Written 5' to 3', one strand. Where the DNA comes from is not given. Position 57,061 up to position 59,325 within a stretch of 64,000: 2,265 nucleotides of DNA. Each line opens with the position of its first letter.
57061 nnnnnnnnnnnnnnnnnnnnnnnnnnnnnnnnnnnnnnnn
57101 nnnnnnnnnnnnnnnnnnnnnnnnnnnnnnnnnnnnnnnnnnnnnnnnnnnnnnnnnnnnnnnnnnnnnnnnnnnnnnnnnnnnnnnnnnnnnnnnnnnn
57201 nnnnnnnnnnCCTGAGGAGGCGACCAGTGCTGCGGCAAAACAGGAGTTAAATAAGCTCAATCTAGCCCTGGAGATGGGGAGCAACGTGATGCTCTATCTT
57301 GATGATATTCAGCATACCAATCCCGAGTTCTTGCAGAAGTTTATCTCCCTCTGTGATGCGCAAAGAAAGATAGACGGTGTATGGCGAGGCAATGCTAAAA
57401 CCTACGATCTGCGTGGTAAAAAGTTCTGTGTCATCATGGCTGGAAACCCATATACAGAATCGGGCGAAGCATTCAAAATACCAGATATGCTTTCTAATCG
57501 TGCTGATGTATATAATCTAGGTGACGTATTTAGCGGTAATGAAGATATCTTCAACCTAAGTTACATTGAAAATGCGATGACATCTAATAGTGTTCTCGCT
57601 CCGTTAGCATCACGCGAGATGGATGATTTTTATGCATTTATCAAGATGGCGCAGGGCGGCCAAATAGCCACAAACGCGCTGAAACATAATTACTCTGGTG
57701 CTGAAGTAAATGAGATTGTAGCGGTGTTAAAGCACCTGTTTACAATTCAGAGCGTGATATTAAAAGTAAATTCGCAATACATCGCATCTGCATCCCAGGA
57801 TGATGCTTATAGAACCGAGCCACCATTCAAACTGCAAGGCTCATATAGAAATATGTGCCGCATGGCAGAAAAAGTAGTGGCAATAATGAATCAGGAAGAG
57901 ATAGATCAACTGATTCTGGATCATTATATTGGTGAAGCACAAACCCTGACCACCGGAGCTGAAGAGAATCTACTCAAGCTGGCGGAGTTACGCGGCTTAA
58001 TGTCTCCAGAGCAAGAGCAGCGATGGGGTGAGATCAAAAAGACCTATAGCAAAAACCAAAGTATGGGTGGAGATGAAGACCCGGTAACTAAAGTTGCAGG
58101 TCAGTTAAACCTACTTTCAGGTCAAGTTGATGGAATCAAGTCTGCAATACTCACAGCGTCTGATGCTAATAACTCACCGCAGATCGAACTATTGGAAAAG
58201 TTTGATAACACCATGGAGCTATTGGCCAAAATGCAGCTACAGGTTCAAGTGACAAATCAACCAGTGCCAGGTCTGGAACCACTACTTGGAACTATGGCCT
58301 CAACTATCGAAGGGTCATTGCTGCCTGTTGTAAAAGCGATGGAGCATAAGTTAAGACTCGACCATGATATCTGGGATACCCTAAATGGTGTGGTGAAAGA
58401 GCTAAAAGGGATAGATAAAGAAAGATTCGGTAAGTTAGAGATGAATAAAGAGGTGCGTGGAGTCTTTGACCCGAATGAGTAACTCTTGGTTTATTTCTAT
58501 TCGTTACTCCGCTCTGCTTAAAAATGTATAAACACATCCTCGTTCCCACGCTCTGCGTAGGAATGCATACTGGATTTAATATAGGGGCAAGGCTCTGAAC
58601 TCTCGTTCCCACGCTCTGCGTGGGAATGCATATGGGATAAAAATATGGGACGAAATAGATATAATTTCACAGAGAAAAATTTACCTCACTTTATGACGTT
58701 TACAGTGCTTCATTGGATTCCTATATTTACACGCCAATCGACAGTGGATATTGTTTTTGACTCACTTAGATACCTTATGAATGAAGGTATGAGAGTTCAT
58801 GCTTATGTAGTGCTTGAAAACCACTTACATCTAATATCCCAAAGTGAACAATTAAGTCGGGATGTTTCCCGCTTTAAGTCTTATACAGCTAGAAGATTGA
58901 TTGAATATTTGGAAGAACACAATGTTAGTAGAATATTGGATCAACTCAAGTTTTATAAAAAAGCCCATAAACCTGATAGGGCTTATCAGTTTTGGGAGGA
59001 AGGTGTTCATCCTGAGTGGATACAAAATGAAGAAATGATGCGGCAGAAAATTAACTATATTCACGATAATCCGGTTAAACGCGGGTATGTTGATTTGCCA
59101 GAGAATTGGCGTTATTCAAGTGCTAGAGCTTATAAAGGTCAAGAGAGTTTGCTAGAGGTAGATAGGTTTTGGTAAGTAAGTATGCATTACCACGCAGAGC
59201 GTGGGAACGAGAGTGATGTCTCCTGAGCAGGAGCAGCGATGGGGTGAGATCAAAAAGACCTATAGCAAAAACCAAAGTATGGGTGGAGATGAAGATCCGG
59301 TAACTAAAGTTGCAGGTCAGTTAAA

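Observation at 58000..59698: Precisely delimited, purifying-selected second copy of the giant protein's C-terminal 160 codons flanking a RAYT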

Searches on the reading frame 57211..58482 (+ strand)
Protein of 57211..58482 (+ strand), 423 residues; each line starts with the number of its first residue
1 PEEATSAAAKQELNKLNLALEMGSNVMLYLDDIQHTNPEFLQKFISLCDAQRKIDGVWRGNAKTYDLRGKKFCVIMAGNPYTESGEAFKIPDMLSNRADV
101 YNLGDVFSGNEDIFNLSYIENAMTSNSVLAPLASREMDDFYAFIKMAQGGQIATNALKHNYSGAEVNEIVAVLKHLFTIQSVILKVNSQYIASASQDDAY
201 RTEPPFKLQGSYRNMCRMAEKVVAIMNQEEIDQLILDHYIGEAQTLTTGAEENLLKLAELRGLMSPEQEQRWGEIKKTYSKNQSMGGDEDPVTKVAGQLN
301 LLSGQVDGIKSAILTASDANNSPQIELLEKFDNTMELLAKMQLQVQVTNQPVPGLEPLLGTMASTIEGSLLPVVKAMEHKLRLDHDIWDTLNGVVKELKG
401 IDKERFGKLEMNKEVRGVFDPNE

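Call 16: find_related_loci(query=window:57211-58482:+, collection=genome_contigs, flank=6000)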
Query window:57211-58482:+ (423 aa) in genome_contigs; peptide patterns used: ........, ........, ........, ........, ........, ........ (x = any residue, [..] = any of these).
600 stretches matched a pattern (row limit reached: there are more); 577 encode a relative of the query (tblastn E <= 1e-3); the best 80 are kept; 80 distinct loci.
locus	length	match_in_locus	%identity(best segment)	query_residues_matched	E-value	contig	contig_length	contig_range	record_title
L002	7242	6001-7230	67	10-423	0e+0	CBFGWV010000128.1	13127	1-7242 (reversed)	MAG TPA_asm: uncultured Candidatus Competibacteraceae bacterium isolate SRR17295757_concoct_136 genome assembly, contig:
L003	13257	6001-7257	61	1-415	3e-176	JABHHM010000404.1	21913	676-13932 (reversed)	MAG: Methylococcales bacterium isolate SI037_bin4 k141_466424, whole genome shotgun sequence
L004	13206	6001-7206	59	1-403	2e-162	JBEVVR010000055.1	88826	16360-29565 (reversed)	MAG: Candidatus Thiodiazotropha sp. isolate CTENA7 L123 c_000000000019, whole genome shotgun sequence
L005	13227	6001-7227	57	1-416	4e-162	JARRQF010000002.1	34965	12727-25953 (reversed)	MAG: Candidatus Thiodiazotropha sp. isolate Spart_195_MAG scaffold_61, whole genome shotgun sequence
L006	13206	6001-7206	58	1-403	5e-162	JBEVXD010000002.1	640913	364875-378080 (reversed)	MAG: Candidatus Thiodiazotropha sp. DIVDIV c_000000000002, whole genome shotgun sequence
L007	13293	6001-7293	58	1-404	7e-162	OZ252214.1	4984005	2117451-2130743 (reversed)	MAG: Cellvibrionaceae bacterium isolate 55a8bffa-a2ad-4596-9e63-39a54d4c2177 genome assembly, chromosome: 1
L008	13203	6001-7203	57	2-403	1e-159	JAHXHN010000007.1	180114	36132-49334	MAG: Candidatus Thiodiazotropha sp. (ex Codakia rugifera) isolate L098_Th1 c_000000000007, whole genome shotgun sequence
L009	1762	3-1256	56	22-407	3e-173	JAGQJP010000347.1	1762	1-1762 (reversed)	MAG: Myxococcales bacterium isolate HKST-UBA33 k127_1539857, whole genome shotgun sequence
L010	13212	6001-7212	60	1-401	2e-159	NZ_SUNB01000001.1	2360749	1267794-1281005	Pleionea sediminis strain S1-5-21 NODE_1_length_2360749_cov_59.598, whole genome shotgun sequence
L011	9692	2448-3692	59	1-407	1e-158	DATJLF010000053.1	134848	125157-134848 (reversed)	MAG TPA_asm: Cellvibrio sp. isolate SMAG_U15612 k141_281305, whole genome shotgun sequence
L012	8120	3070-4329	57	1-417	1e-158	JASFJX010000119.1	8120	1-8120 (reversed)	MAG: Candidatus Thiodiazotropha sp. isolate D0608U12metaG_Bin_25 D0608U12metaG_FD_scaffold_1503_c1, whole genome shotgun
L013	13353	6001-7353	53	1-403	8e-159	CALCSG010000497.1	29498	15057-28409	MAG TPA_asm: uncultured Gammaproteobacteria bacterium isolate ERR2206791_bin.50_CONCOCT_v1.1_MAG genome assembly, contig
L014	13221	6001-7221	57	1-402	6e-158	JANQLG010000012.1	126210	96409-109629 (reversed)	MAG: Spongiibacteraceae bacterium isolate PL25a_bin.51 k99_5412331, whole genome shotgun sequence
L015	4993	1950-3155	57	1-403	1e-160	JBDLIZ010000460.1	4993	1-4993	MAG: Pseudomonadota bacterium isolate MAG064 MAG064_460, whole genome shotgun sequence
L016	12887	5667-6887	60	1-404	2e-157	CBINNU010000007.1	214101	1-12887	MAG TPA_asm: uncultured Cellvibrio sp. isolate SRR16817062_concoct_63 genome assembly, contig: ERZ27393189.22, whole gen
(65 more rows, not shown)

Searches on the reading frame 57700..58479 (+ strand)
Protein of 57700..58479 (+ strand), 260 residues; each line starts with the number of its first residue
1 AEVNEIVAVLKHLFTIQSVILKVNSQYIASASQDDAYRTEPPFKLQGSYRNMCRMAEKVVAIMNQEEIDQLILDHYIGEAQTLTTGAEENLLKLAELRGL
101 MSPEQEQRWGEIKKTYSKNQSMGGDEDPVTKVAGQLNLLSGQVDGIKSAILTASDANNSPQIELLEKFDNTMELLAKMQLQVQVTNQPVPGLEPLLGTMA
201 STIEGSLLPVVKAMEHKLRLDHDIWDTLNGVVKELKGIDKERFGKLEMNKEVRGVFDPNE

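Call 61: predict_structure(alignment_id=A2)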
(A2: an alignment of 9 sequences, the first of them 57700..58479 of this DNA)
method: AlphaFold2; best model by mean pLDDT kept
length: 260 residues; sequences in the alignment: 9
mean_pLDDT: 42.7   pTM: 0.32
mean pLDDT of the five models: 42.7, 42.3, 40.9, 39.9, 39.7
residues with pLDDT >= 90: 0; 70-90: 4; 50-70: 53; < 50: 203
segments of 3 or more residues with pLDDT < 50: 1-87, 117-130, 132-134, 153-164, 178-260
pLDDT, mean of each block of 10 residues (from residue 1): 40 44 37 32 32 32 37 33 41 54 70 51 39 51 55 47 51 50 38 40 40 43 38 41 38 37
secondary structure, 60 per line:
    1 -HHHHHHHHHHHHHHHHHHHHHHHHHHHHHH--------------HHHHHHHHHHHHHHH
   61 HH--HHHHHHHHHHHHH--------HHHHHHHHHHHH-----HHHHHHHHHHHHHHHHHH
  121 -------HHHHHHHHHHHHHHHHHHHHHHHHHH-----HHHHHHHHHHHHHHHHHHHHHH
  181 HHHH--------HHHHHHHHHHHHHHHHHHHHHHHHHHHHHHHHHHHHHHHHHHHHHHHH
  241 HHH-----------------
elements in order: H2-31 H46-62 H65-77 H86-97 H103-120 H128-153 H159-184 H193-243

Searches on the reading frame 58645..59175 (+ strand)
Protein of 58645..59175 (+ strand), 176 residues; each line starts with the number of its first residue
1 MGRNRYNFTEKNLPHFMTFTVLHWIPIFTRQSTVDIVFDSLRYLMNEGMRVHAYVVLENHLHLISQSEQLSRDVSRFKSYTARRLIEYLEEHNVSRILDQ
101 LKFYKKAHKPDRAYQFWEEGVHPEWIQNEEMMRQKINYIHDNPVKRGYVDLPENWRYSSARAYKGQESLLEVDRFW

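Call 9: search_protein_families(library=pfam, proteins=[window:58645-59175:+], max_evalue=0.01)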
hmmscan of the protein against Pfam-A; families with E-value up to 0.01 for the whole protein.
window:58645-59175:+ (176 aa): 0 families

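Call 10: search_protein_families(library=ncbifam, proteins=[window:58645-59175:+], max_evalue=0.01)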
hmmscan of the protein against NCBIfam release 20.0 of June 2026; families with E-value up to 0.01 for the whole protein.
window:58645-59175:+ (176 aa): 1 family
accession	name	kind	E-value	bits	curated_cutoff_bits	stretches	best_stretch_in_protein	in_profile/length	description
NF047646.1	REP_Tyr_transpos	equivalog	5.6e-26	91.2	80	1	8-158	5-146/146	REP-associated tyrosine transposase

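Call 14: find_encoding_contigs(protein=window:58645-59175:+, flank=10000, max_places=10)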
Protein window:58645-59175:+ (176 aa): 1 contig read that carries it; 1 place shown.
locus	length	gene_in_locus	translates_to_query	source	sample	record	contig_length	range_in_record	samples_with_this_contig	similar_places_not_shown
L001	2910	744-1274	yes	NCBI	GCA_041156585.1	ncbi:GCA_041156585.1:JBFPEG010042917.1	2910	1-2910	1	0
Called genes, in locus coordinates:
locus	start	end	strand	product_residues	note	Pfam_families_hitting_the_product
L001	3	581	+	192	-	?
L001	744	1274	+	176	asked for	-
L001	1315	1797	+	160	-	-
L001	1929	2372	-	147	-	-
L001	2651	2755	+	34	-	-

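Call 39: find_homologous_proteins(query=window:58645-59175:+, max_evalue=1e-10)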
Query window:58645-59175:+ (176 aa): 3202 proteins with E <= 1e-10 among 3213 candidates; the best 120 are listed.
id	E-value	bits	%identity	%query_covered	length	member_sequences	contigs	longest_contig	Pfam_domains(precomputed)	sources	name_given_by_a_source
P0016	9.1e-116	402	100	100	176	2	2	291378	-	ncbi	-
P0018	9.1e-86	304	73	100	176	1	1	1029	-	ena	-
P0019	9.2e-86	304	72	100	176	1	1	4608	-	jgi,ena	-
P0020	2.7e-85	303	72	100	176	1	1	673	-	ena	-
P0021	3.9e-85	302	72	100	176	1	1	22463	-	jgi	-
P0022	9.7e-85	301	71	100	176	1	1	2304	-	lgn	-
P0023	1.5e-84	300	71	100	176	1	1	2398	-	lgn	-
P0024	2.0e-84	300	71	100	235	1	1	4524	-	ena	-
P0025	2.3e-84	300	71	100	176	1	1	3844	-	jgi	-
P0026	2.8e-84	300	71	100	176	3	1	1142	-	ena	-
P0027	3.0e-84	299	72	100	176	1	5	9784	-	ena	-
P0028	3.1e-84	299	72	100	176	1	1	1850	-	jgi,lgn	-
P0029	3.2e-84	299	72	100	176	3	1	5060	-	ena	-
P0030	5.1e-84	299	70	100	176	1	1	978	-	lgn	-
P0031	5.2e-84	299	70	100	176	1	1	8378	-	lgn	-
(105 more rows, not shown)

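Call 71: search_protein_families(library=pfam, proteins=[L082:15264-15935:+, L083:5432-6016:-], max_evalue=0.01)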
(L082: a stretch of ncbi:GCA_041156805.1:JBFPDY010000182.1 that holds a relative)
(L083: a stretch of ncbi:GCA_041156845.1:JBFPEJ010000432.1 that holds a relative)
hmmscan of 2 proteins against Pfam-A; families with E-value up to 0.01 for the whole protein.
L082:15264-15935:+ (223 aa): 2 families
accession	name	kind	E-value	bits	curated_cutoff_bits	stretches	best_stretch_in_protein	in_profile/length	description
PF01427.22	Peptidase_M15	-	2.7e-16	60.4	27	1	64-210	34-185/199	D-ala-D-ala dipeptidase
PF02557.22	VanY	-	0.0043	17.3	25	1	69-182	2-114/132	D-alanyl-D-alanine carboxypeptidase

L083:5432-6016:- (194 aa): 0 families
